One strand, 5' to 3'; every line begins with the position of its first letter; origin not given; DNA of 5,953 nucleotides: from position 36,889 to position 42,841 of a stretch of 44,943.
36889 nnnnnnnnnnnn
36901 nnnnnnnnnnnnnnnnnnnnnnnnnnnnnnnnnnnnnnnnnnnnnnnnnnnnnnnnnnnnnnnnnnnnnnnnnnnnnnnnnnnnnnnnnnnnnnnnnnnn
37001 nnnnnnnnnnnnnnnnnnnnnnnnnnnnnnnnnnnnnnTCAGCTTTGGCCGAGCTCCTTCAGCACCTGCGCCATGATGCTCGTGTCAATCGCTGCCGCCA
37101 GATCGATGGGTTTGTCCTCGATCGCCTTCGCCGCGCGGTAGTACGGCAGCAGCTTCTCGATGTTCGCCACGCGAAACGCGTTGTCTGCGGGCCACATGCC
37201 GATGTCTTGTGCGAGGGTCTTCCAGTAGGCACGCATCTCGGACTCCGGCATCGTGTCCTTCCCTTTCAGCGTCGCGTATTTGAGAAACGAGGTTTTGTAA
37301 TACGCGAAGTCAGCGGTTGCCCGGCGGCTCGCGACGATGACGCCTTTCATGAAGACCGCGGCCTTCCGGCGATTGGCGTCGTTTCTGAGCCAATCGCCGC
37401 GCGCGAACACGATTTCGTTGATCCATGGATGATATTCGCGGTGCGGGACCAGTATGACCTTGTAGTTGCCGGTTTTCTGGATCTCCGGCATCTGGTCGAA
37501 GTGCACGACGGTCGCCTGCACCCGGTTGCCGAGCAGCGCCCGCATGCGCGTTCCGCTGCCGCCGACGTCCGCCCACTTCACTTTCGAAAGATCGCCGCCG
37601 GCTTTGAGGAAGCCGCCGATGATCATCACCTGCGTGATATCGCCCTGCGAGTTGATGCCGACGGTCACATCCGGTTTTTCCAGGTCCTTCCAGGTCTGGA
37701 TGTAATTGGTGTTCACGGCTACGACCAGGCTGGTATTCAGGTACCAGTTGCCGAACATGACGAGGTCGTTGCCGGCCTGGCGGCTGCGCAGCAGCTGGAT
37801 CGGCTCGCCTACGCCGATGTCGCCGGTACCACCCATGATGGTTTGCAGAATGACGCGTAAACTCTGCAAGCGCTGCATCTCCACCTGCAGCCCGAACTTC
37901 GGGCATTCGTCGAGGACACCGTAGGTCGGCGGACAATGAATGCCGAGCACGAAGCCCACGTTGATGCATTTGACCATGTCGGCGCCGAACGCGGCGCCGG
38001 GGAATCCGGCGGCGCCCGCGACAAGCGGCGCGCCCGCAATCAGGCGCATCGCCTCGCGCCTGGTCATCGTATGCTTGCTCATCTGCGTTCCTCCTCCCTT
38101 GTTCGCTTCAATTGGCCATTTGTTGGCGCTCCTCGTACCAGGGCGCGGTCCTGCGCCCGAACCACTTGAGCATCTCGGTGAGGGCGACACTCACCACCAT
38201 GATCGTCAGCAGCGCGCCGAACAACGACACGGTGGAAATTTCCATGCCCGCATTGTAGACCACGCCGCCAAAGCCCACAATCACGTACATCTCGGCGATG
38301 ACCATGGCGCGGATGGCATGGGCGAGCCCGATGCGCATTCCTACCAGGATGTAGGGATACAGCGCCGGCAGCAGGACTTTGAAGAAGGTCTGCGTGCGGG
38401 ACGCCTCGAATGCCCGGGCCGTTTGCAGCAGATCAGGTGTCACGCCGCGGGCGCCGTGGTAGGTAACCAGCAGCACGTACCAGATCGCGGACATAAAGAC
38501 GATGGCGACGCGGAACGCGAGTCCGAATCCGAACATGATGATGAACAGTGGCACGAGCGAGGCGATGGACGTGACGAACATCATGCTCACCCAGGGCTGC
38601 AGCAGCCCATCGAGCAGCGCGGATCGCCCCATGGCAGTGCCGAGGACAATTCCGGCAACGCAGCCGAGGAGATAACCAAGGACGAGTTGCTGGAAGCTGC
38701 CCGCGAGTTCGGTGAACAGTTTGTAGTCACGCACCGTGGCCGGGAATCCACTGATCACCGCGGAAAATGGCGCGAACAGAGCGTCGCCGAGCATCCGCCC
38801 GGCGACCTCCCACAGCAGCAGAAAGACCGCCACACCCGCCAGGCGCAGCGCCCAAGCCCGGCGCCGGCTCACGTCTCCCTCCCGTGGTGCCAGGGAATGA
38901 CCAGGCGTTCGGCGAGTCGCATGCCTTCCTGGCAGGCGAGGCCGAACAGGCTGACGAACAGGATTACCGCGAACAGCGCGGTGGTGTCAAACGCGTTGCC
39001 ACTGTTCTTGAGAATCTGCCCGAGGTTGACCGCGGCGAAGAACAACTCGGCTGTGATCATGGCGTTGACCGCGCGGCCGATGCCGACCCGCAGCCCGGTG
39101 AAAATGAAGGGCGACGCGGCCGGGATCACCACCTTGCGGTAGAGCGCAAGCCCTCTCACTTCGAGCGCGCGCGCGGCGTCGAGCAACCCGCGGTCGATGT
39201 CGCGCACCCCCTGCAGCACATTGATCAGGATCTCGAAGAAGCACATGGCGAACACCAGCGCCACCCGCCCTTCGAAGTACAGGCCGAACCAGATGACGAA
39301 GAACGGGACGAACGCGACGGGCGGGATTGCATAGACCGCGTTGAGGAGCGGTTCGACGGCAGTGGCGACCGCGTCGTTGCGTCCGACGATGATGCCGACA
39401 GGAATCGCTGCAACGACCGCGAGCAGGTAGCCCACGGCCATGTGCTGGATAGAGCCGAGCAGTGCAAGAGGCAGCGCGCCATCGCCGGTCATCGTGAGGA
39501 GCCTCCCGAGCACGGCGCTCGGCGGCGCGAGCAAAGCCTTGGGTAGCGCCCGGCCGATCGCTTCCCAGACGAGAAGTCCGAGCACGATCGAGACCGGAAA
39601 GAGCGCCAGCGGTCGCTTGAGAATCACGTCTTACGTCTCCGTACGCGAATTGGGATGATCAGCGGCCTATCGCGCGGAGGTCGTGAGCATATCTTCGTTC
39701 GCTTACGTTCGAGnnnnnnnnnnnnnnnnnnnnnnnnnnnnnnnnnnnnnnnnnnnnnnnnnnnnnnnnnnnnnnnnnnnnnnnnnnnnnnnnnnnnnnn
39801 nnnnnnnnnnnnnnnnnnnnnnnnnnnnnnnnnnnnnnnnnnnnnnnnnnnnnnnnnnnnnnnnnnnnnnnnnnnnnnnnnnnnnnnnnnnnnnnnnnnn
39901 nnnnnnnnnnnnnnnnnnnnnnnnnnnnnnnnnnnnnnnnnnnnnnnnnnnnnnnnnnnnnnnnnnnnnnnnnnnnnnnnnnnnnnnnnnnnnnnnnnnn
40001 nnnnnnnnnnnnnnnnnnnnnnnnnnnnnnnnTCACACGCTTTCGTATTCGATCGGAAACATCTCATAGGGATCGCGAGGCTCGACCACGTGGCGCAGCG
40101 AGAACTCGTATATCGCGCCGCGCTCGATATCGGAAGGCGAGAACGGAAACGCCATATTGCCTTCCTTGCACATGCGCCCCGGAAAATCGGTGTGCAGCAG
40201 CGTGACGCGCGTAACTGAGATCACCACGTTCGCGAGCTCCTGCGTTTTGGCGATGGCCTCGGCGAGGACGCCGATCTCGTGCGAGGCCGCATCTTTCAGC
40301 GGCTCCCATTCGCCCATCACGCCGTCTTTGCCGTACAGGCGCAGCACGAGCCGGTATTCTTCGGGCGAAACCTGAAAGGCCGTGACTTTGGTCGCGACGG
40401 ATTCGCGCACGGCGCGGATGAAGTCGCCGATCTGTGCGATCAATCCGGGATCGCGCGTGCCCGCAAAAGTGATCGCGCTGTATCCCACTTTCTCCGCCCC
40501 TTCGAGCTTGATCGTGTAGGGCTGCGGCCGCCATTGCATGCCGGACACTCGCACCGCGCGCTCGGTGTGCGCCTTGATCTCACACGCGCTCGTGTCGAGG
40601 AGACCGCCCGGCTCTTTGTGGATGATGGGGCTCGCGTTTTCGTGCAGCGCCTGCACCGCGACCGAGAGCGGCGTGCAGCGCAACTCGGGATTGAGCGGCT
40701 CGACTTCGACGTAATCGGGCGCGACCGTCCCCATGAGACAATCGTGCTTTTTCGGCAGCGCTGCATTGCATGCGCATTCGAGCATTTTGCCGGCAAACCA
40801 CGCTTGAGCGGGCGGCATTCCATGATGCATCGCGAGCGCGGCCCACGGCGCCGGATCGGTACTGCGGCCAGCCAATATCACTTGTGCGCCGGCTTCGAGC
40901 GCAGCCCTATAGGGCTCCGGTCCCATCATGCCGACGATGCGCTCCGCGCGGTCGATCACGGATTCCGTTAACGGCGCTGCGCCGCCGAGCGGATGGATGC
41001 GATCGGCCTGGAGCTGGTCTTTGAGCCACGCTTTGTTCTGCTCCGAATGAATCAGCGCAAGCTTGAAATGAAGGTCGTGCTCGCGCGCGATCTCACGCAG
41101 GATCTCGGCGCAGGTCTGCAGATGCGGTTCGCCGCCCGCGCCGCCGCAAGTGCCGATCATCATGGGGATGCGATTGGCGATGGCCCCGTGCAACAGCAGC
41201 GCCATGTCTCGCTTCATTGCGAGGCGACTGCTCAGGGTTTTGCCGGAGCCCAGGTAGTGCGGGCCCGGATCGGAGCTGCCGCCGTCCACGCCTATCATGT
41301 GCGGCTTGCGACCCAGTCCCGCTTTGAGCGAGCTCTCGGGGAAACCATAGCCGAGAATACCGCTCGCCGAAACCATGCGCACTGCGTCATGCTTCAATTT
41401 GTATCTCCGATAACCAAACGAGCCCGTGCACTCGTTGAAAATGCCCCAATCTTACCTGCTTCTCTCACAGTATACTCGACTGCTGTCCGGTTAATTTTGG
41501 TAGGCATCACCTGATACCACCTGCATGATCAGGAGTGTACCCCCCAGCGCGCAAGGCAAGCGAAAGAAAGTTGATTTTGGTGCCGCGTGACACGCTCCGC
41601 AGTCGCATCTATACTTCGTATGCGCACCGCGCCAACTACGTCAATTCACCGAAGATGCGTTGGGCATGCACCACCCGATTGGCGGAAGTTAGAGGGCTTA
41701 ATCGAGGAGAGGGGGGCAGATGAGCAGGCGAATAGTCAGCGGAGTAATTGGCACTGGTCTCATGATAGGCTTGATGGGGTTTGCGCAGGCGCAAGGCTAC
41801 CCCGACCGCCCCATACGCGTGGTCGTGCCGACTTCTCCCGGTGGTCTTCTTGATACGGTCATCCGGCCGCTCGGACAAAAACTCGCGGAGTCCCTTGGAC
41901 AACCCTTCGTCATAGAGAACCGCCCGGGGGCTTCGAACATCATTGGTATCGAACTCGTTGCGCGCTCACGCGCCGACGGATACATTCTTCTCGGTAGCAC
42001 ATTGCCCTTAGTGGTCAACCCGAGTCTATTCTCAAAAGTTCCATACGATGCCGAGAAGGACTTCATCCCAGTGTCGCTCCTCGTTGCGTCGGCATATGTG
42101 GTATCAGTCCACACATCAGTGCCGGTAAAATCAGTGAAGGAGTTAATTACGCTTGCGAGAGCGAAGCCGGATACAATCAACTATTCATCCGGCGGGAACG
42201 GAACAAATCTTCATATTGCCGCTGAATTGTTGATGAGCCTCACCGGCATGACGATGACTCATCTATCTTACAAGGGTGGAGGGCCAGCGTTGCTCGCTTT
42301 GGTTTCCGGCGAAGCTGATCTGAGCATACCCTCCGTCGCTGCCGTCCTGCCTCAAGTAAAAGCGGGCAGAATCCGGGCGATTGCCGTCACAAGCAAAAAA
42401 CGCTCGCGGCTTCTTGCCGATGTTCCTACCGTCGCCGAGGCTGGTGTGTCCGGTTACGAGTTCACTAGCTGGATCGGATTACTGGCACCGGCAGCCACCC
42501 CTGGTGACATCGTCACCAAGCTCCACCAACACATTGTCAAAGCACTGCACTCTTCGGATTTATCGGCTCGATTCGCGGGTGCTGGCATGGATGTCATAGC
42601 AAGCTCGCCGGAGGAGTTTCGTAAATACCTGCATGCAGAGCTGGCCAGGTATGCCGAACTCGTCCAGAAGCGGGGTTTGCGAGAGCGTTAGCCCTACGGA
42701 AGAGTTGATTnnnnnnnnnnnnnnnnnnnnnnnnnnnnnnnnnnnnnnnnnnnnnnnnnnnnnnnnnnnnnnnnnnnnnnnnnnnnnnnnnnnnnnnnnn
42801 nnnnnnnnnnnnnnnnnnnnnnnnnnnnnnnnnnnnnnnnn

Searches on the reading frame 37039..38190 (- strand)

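Call 36: search_protein_families(library=pfam, proteins=[window:37039-38190:-], max_evalue=0.001)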
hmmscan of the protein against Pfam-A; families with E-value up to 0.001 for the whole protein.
window:37039-38190:- (383 aa): 1 family
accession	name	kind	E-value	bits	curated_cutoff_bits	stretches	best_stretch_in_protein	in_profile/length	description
PF09084.16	NMT1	-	6.2e-07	30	20.5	1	100-270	20-190/216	NMT1/THI5 like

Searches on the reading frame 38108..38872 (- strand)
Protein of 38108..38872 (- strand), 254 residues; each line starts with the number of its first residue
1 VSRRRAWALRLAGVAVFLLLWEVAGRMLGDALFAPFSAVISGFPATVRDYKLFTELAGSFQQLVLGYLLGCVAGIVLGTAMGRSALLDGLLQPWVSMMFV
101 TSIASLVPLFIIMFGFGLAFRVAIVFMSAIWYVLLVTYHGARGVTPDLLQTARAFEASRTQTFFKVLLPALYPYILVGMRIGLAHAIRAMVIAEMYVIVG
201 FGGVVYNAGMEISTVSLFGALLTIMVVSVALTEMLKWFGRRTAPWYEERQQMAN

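Call 36: search_protein_families(library=pfam, proteins=[window:38108-38872:-], max_evalue=0.001)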
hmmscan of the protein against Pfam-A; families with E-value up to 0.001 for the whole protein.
window:38108-38872:- (254 aa): 1 family
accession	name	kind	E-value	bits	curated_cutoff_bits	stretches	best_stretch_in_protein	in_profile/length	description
PF00528.27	BPD_transp_1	-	3.2e-18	66.5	26.4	1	74-242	5-182/184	Binding-protein-dependent transport system inner membrane component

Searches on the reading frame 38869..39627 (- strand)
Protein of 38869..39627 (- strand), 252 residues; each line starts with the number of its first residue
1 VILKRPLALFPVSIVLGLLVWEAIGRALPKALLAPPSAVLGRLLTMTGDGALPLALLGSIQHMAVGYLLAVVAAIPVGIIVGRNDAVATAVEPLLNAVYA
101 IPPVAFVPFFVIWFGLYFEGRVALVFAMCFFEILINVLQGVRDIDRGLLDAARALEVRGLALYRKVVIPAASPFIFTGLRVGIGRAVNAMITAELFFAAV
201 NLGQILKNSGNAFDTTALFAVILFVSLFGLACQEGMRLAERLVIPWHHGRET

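Call 36: search_protein_families(library=pfam, proteins=[window:38869-39627:-], max_evalue=0.001)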
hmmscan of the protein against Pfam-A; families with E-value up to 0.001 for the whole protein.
window:38869-39627:- (252 aa): 1 family
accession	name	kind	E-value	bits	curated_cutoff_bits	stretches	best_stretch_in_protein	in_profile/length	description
PF00528.27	BPD_transp_1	-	1.3e-24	87.4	26.4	1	74-231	1-170/184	Binding-protein-dependent transport system inner membrane component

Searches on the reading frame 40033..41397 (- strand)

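Call 10: search_protein_families(library=pfam, proteins=[window:40033-41397:-], max_evalue=0.001)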
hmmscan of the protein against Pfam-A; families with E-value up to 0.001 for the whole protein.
window:40033-41397:- (454 aa): 1 family
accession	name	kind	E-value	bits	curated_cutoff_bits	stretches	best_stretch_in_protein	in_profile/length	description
PF07287.17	AtuA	-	3.6e-21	75.9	22.8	2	93-211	85-208/437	Acyclic terpene utilisation family protein AtuA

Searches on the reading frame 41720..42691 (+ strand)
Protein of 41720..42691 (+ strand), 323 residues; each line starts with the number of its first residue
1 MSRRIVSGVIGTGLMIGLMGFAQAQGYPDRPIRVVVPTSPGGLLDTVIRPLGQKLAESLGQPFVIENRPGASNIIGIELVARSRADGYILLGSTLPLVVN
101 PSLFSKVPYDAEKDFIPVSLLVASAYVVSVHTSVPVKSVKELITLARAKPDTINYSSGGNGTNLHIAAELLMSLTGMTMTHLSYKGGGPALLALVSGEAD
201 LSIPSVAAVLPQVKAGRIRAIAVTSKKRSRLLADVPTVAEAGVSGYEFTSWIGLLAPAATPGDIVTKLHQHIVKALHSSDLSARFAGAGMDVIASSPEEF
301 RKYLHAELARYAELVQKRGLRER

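Call 10: search_protein_families(library=pfam, proteins=[window:41720-42691:+], max_evalue=0.001)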
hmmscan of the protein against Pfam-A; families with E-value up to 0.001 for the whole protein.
window:41720-42691:+ (323 aa): 1 family
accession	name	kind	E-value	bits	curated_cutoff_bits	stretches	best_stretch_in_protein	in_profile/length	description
PF03401.19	TctC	-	6.2e-69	233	27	1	47-320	1-274/274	Tripartite tricarboxylate transporter family receptor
